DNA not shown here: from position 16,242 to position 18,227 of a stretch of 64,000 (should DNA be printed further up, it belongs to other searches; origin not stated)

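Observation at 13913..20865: Redox neighbourhood containing an OvoA/EgtB-like sulfoxide synthase without a methyltransferase domain, divergent from a possible GCS2-type ligase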

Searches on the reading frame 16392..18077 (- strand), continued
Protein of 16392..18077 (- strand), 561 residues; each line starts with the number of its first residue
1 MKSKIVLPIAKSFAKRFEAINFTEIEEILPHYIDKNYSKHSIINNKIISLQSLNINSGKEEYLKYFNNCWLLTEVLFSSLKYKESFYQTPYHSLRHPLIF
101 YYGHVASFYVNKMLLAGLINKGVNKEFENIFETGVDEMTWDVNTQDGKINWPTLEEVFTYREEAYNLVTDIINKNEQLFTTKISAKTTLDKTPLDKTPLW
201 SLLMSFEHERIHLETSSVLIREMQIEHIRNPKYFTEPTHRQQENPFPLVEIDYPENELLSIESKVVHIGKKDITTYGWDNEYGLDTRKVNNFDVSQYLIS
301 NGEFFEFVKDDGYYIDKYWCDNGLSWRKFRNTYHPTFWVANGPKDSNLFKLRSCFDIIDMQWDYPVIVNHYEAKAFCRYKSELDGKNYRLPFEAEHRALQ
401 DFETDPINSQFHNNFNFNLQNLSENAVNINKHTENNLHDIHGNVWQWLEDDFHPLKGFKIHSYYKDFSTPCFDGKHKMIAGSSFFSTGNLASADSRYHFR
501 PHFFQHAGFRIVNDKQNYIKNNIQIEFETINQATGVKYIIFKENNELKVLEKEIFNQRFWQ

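Call 66: find_encoding_contigs(protein=P0009, flank=8000, max_places=2)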
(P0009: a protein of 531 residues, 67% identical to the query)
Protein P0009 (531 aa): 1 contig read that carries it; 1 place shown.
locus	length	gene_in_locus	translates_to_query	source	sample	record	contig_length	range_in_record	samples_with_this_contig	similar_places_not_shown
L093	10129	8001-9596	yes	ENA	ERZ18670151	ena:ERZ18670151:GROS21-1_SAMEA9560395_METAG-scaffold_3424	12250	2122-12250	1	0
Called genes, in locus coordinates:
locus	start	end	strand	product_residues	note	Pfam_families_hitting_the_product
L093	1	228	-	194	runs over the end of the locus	-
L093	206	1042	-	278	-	PF02498:Bro-N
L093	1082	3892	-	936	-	PF00521:DNA_topoisoIV, PF03989:DNA_gyraseA_C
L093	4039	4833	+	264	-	PF01113:DapB_N, PF05173:DapB_C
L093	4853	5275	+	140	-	-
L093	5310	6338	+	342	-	PF01171:ATP_bind_3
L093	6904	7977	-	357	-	-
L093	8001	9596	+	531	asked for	PF12867:DinB_2 (weak), PF03781:FGE-sulfatase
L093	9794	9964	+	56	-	-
